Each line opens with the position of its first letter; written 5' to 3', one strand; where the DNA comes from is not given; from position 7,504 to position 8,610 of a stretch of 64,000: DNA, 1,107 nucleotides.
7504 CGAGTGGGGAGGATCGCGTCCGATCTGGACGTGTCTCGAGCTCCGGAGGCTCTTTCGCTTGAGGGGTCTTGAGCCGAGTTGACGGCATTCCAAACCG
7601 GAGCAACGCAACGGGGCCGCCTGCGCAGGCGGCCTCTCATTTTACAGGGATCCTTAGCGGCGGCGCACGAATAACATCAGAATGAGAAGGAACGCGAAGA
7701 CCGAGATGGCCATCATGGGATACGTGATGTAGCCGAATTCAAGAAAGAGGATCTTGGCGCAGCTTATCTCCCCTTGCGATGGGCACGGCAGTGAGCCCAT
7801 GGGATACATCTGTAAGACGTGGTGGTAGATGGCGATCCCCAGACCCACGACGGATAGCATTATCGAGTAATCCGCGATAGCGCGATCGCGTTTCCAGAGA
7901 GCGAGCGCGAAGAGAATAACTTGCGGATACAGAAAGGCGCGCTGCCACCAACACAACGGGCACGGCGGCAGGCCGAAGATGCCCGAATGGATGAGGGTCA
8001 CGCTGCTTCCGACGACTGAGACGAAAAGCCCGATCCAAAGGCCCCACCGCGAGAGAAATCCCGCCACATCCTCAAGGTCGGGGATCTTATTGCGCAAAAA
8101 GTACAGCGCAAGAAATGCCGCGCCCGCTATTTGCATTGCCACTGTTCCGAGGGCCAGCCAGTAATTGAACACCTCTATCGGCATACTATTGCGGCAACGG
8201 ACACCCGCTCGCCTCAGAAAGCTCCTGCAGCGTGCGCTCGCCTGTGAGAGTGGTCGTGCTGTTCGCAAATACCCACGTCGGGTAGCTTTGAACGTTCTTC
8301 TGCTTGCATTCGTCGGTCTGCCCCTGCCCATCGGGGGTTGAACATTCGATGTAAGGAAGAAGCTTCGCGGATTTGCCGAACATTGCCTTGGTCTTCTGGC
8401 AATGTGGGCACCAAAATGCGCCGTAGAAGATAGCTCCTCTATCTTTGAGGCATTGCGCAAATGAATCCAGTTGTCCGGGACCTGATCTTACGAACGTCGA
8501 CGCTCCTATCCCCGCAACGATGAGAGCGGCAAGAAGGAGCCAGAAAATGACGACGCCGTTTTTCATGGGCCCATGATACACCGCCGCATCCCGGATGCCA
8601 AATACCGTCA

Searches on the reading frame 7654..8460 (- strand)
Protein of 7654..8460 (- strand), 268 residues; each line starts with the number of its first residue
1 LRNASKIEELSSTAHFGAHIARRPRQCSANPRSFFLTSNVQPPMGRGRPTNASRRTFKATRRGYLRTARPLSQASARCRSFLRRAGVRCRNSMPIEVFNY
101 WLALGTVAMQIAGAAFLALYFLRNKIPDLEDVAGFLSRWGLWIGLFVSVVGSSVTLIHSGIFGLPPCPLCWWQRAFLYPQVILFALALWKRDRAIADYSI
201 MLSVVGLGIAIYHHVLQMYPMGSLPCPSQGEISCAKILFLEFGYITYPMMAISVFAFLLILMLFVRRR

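Call 55: find_encoding_contigs(protein=window:7654-8460:-, flank=10000, max_places=1)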
Protein window:7654-8460:- (268 aa): no gene with exactly this product is on record in the collection.

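Call 104: search_protein_families(library=pfam, proteins=[window:7654-8460:-], max_evalue=0.001)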
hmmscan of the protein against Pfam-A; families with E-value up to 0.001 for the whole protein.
window:7654-8460:- (268 aa): 1 family
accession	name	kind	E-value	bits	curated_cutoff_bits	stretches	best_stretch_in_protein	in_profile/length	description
PF02600.21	DsbB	-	1.3e-10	42.3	22.1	1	138-263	2-146/148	Disulfide bond formation protein DsbB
